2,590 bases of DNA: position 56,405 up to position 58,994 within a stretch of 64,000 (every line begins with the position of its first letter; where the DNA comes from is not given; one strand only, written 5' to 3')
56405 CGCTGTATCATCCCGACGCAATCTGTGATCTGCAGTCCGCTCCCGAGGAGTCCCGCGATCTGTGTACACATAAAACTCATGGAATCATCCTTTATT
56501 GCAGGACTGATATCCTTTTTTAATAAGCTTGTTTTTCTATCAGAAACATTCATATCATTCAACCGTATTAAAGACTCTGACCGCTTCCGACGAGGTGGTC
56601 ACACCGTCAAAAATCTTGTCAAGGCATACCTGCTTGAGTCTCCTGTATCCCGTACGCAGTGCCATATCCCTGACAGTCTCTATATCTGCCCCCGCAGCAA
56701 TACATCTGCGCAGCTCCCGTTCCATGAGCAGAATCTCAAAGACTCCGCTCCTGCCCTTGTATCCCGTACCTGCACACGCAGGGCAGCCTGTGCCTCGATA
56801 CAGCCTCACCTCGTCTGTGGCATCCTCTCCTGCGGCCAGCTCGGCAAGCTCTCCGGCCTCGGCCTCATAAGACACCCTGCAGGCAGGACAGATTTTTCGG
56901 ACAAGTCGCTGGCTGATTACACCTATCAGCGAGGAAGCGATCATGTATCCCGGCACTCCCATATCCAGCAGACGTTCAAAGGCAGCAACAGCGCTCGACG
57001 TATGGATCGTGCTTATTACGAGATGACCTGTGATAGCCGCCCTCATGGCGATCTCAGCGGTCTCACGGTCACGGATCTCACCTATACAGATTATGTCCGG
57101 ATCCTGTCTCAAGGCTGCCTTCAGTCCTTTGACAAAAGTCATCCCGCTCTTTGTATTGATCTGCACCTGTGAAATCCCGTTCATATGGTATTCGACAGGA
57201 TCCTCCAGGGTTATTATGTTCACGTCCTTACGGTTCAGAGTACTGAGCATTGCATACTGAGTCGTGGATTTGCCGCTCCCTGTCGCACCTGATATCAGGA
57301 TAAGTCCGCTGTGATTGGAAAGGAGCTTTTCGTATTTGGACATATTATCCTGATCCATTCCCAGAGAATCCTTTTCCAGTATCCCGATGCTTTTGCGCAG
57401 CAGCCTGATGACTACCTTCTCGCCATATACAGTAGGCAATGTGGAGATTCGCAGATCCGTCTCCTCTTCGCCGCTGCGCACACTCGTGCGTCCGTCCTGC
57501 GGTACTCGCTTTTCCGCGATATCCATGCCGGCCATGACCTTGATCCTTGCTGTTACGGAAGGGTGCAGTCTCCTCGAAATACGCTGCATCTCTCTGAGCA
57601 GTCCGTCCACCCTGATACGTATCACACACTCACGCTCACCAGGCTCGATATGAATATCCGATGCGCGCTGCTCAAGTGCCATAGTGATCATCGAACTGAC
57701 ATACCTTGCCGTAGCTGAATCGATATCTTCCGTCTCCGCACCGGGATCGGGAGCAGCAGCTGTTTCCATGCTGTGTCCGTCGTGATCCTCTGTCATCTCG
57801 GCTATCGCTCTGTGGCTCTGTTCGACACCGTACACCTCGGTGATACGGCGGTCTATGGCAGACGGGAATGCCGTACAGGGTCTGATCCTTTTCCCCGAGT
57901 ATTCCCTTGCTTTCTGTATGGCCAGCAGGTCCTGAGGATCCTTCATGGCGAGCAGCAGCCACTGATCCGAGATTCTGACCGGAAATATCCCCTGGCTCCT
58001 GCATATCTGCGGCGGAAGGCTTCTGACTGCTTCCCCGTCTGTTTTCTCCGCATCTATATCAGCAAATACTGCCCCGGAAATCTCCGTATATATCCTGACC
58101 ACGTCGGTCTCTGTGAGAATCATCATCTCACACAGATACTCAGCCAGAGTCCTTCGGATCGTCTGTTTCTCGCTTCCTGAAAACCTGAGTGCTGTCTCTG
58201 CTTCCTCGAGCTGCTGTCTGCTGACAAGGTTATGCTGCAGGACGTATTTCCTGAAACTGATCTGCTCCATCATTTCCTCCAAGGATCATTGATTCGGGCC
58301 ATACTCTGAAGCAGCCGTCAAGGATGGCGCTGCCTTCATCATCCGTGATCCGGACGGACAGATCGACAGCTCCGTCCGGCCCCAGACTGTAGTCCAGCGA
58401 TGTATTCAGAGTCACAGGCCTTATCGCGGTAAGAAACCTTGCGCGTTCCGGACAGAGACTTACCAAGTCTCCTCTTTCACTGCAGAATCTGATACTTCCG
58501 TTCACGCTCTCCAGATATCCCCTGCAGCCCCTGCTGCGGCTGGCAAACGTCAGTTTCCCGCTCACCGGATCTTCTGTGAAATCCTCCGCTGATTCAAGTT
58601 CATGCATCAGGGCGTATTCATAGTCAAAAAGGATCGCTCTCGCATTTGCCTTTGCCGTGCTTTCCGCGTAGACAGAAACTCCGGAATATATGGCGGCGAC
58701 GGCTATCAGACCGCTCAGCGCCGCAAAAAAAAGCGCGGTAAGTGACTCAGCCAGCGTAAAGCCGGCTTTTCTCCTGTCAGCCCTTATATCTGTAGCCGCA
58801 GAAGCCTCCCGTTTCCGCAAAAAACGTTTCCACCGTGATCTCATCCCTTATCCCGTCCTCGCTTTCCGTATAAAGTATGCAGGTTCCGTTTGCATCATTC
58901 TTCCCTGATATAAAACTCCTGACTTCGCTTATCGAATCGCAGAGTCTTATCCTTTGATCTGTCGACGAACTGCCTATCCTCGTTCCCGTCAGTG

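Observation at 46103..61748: Accessory-looking Gram-positive type IV pilus locus built around three adhesin-sized cargo proteins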

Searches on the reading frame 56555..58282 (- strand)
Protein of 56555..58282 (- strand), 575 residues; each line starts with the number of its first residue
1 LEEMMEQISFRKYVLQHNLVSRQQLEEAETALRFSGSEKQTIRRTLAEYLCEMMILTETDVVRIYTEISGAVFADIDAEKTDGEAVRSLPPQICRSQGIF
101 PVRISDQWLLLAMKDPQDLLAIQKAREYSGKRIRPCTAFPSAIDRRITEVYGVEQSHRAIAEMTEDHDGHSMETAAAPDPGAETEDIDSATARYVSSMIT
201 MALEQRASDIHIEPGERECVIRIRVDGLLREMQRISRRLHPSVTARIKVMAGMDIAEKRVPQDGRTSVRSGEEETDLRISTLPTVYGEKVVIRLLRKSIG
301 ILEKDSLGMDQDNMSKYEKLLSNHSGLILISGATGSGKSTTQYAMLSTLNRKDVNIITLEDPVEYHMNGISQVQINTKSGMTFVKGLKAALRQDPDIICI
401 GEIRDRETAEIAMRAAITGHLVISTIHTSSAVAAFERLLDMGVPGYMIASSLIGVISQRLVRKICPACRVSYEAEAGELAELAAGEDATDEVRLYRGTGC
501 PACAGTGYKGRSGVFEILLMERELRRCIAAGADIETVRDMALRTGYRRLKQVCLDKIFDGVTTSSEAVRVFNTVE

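Call 4: search_protein_families(library=pfam, proteins=[window:56555-58282:-], max_evalue=0.1)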
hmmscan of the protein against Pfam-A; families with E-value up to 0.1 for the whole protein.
window:56555-58282:- (575 aa): 13 families
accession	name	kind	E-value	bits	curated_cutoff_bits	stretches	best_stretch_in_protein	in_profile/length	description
PF00437.27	T2SSE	-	1.6e-126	422.3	24.9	1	189-569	6-370/370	Type II/IV secretion system protein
PF05157.20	MshEN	-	9.2e-16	58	23.1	1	72-156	4-89/90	MshEN domain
PF20720.3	nSTAND3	-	0.00095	19.3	27.2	1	313-364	6-56/155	Novel STAND NTPase 3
PF13173.12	AAA_14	-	0.0023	18.4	27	1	327-431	4-99/129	AAA domain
PF01580.24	FtsK_SpoIIIE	-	0.0032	17.4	24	1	322-349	36-63/221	FtsK/SpoIIIE family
PF01935.23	DUF87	-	0.0041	17.7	23.2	1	318-359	19-58/220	Helicase HerA, central domain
PF13401.12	AAA_22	-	0.0099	16.6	27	1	324-362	4-42/130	AAA domain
PF13555.12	AAA_29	-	0.011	15.8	27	1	323-342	20-39/61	P-loop containing region of AAA domain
PF13191.12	AAA_16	-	0.013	16.5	32.6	1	318-366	17-63/167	AAA ATPase domain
PF13476.12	AAA_23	-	0.014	16.4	27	1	325-346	19-40/201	AAA domain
PF12775.13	AAA_7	-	0.018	15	25.8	0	319-359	27-67/181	P-loop containing dynein motor region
PF06414.18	Zeta_toxin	-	0.042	13.7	22.3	1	327-365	18-57/199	Zeta toxin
PF25199.1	nSTAND_NTPase5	-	0.054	13.8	34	0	324-369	40-86/145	Novel STAND NTPase 5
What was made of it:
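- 56555..58282 (-): PilB/GspE-family extension ATPase of 575 aa. It carries Walker A (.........), the His box and the CPAC...CPAC tetracysteine motif. T2SSE 1.6e-126 and MshEN 9.2e-16 (call 4).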

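Call 7: find_related_loci(query=window:56555-58282:-, collection=genome_contigs, flank=10000)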
Query window:56555-58282:- (575 aa) in genome_contigs; peptide patterns used: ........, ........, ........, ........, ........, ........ (x = any residue, [..] = any of these).
599 stretches matched a pattern (row limit reached: there are more); 564 encode a relative of the query (tblastn E <= 1e-3); the best 80 are kept; 80 distinct loci.
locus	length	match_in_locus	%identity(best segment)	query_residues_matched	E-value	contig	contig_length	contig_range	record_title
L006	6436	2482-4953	44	26-572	6e-141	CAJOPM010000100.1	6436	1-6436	uncultured Eubacterium sp. isolate Rumen_Coassembly_mag_2168 genome assembly, contig: k87_5871797, whole genome shotgun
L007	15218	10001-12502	44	38-575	1e-137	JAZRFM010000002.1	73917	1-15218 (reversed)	MAG: Lachnospiraceae bacterium isolate T1900045495_YK20190189.MAGScoT_cleanbin_000001 SGB_7426_k141_4299534, whole genom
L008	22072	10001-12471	45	38-575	6e-136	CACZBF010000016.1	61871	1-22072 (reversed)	MAG: uncultured Lachnospiraceae bacterium isolate RUG12461 genome assembly, contig: RUG12461_asm_16, whole genome shotgu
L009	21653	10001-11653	45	12-569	1e-134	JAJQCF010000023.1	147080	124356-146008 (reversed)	MAG: Oscillospiraceae bacterium isolate C.6_5 NODE_18_length_147080_cov_23.605482, whole genome shotgun sequence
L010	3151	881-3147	44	38-575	5e-139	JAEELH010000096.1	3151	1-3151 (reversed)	MAG: Lachnospiraceae bacterium isolate Tb.RUG.211 k141_4400121_flag=0_multi=31.1963_len=3151, whole genome shotgun seque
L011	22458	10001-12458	42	37-570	8e-131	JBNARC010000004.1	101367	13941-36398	MAG: Moorellales bacterium isolate Kamch4316-2DMB-05 bin25.fa-4, whole genome shotgun sequence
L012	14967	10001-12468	44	38-572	2e-133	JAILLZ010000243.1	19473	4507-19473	MAG: Lachnospiraceae bacterium isolate RUI241 k141_16448551_flag=1_multi=8.0000_len=19473, whole genome shotgun sequence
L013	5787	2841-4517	40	22-573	3e-128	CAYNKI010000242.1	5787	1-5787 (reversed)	MAG TPA_asm: uncultured Pirellulales bacterium isolate SRP068000_co1_139 genome assembly, contig: NODE_31640_length_5787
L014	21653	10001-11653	40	22-570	1e-127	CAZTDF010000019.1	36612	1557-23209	MAG TPA_asm: uncultured Pirellulales bacterium isolate SRP214966_co5_256 genome assembly, contig: NODE_670_length_36612_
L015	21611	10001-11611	40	38-570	1e-127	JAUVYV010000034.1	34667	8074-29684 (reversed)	MAG: Phycisphaerales bacterium isolate CSMAG_1251 CSMAG_1251_k141_850677_length_34667_cov_52.7153, whole genome shotgun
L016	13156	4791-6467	40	22-573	2e-127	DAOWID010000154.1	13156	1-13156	MAG TPA_asm: Planctomycetota bacterium isolate CSMAG_2034 CSMAG_2034_k141_747123_length_13156_cov_42.0000, whole genome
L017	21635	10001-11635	39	27-570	2e-127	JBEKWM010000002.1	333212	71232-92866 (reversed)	MAG: Sedimentisphaerales bacterium isolate SPRUCE 628 SPRUCE_628_2, whole genome shotgun sequence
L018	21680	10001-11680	38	1-570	3e-127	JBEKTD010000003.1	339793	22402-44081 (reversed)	MAG: Sedimentisphaerales bacterium isolate SPRUCE 54 SPRUCE_54_3, whole genome shotgun sequence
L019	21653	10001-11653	39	22-570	5e-127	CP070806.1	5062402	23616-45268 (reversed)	MAG: Phycisphaerales bacterium isolate bin1297 chromosome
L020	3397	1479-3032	40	55-574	5e-131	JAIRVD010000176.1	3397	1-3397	MAG: Clostridiales bacterium isolate Ehx436_bin4 k119_1470965, whole genome shotgun sequence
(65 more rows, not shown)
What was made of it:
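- Closest known: Monoderm type IVa pili of Clostridia. Different: PilB is at most 45% identical to anything in the genome loci fetched (call 7).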

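Call 83: search_protein_families(library=pfam, proteins=[L007:7624-9309:+, L007:9306-9923:+, L006:1041-1769:+, L006:1766-2410:+, L012:7630-9201:+, L012:9206-9826:+, L007:7234-7617:+], max_evalue=0.01)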
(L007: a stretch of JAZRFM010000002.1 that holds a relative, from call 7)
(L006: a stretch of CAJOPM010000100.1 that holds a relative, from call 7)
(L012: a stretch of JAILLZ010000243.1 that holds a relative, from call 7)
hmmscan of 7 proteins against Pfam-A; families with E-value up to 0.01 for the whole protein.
L007:7624-9309:+ (561 aa): 1 family
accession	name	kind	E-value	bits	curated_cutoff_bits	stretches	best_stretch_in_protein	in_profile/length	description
PF11104.14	PilM_2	-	4.2e-17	62.5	27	2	150-327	119-303/340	Type IV pilus assembly protein PilM;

L007:9306-9923:+ (205 aa): 1 family
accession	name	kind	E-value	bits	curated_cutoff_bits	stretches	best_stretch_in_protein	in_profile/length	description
PF04612.17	T2SSM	-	4e-07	30.8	27.8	1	7-70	10-73/160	Type II secretion system (T2SS), protein M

L006:1041-1769:+ (242 aa): 0 families

L006:1766-2410:+ (214 aa): 1 family
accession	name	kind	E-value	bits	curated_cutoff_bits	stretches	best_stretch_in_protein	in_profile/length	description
PF04612.17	T2SSM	-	3.8e-06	27.6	27.8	1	7-70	10-73/160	Type II secretion system (T2SS), protein M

L012:7630-9201:+ (523 aa): 2 families
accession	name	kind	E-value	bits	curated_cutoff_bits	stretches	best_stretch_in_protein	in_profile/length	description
PF11104.14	PilM_2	-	2.7e-21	76.3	27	1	7-296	1-302/340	Type IV pilus assembly protein PilM;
PF22128.2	Alp7A_like_C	-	0.0066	16.7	22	0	253-295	101-140/156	Alp7A C-terminal domain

L012:9206-9826:+ (206 aa): 1 family
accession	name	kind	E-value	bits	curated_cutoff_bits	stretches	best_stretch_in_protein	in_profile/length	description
PF04612.17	T2SSM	-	2e-06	28.5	27.8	1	7-69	10-72/160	Type II secretion system (T2SS), protein M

L007:7234-7617:+ (127 aa): 0 families
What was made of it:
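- The PilO-position homologues match GspM (call 83).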

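Call 84: search_protein_families(library=ncbifam, proteins=[L007:11693-12739:+, window:56555-58282:-], max_evalue=0.00001)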
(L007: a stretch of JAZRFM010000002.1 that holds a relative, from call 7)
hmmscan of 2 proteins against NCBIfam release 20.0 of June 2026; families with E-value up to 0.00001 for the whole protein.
L007:11693-12739:+ (348 aa): 17 families
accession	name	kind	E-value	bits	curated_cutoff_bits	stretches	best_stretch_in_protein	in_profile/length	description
TIGR01420.1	pilT_fam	subfamily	5.2e-127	423.8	319.1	1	4-340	2-341/343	PilT/PilU family type 4a pilus ATPase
TIGR02525.1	plasmid_TraJ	equivalog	5e-51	173.8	368.3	1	85-306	112-336/372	plasmid transfer ATPase TraJ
TIGR02524.1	dot_icm_DotB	equivalog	1.1e-42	146.6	463.3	1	78-319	91-336/358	Dot/Icm type IV secretion system ATPase DotB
TIGR02533.1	type_II_gspE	equivalog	2.9e-40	138.4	630.25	1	93-268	208-379/486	type II secretion system ATPase GspE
TIGR02538.1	type_IV_pilB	equivalog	3.3e-36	125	675.65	1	94-242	282-432/564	type IV-A pilus assembly ATPase PilB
NF041000.1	ATPase_ComGA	equivalog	8.9e-36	123.3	300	1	69-269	71-266/267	competence type IV pilus ATPase ComGA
NF007755.0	PRK10436.1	equivalog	8e-35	120.4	617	1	64-269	155-356/465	type II secretion system protein GspE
NF053534.1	T4PilAsmATPsTfpB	equivalog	4.2e-32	111.3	850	1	116-269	330-473/584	type IV pilus assembly ATPase TfpB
TIGR02782.1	TrbB_P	equivalog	7.4e-17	61.6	304.55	1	121-283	136-292/303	P-type conjugative transfer ATPase TrbB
NF058587.1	archaellum_moto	equivalog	9.5e-17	60.9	550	1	125-239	278-393/527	archaellum flagellar ATPase motor FlaI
TIGR02788.1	VirB11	equivalog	1.1e-12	47.6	249.95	1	121-245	143-268/308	P-type DNA transfer ATPase VirB11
TIGR03819.1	heli_sec_ATPase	hypoth_equivalog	2.6e-12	46.6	373.15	1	121-241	177-299/340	TadA family conjugal transfer-associated ATPase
NF010407.0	PRK13833.1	subfamily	6.5e-12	45.5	499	1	125-256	147-276/323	conjugal transfer protein TrbB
NF053672.1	bindosome_BasE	exception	1.2e-11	44.1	1000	1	121-256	269-405/512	bindosome assembly system ATPase subunit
NF010469.0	PRK13894.1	subfamily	7.3e-10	38.7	508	1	118-242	146-267/320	conjugal transfer ATPase TrbB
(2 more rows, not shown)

window:56555-58282:- (575 aa): 18 families
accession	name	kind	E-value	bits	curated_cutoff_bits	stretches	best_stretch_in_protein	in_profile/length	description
TIGR02533.1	type_II_gspE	equivalog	2.6e-160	534.3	630.25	1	87-570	2-485/486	type II secretion system ATPase GspE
TIGR02538.1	type_IV_pilB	equivalog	1.7e-154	515.5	675.65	1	16-570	3-561/564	type IV-A pilus assembly ATPase PilB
NF053534.1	T4PilAsmATPsTfpB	equivalog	4.7e-131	438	850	1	46-571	53-582/584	type IV pilus assembly ATPase TfpB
NF007755.0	PRK10436.1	equivalog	2e-126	422.4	617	1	177-572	71-460/465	type II secretion system protein GspE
NF041000.1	ATPase_ComGA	equivalog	1.4e-81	273.4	300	1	197-462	2-266/267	competence type IV pilus ATPase ComGA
TIGR01420.1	pilT_fam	subfamily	1.2e-54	185.9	319.1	1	196-464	3-271/343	PilT/PilU family type 4a pilus ATPase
TIGR02525.1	plasmid_TraJ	equivalog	1.6e-29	103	368.3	1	290-458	120-291/372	plasmid transfer ATPase TraJ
NF058587.1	archaellum_moto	equivalog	1.3e-18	67.1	550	1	311-448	261-405/527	archaellum flagellar ATPase motor FlaI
TIGR02524.1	dot_icm_DotB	equivalog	2.1e-18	66.7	463.3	1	323-439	132-257/358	Dot/Icm type IV secretion system ATPase DotB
TIGR02782.1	TrbB_P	equivalog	3e-17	62.9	304.55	1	312-438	124-252/303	P-type conjugative transfer ATPase TrbB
TIGR02788.1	VirB11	equivalog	2.4e-16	59.7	249.95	1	313-441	132-265/308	P-type DNA transfer ATPase VirB11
NF010407.0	PRK13833.1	subfamily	3.2e-13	49.8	499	1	328-439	147-260/323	conjugal transfer protein TrbB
TIGR03819.1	heli_sec_ATPase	hypoth_equivalog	2.3e-12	46.7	373.15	1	286-446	138-305/340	TadA family conjugal transfer-associated ATPase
NF010469.0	PRK13894.1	subfamily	5.6e-12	45.6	508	1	309-439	134-265/320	conjugal transfer ATPase TrbB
NF010425.0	PRK13851.1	equivalog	2.4e-11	43.1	461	1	327-440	164-282/344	type IV secretion system protein VirB11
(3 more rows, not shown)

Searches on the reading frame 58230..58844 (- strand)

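Call 4: search_protein_families(library=pfam, proteins=[window:58230-58844:-], max_evalue=0.1)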
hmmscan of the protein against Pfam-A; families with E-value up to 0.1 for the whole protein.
window:58230-58844:- (204 aa): 1 family
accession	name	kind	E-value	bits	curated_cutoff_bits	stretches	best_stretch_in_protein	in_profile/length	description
PF07332.16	Phage_holin_3_6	-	0.072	13.6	28.4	1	7-57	13-63/116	Putative Actinobacterial Holin-X, holin superfamily III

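Call 43: search_protein_families(library=ncbifam, proteins=[window:58230-58844:-], max_evalue=0.1)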
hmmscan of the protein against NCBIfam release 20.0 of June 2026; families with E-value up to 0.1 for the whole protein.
window:58230-58844:- (204 aa): 0 families
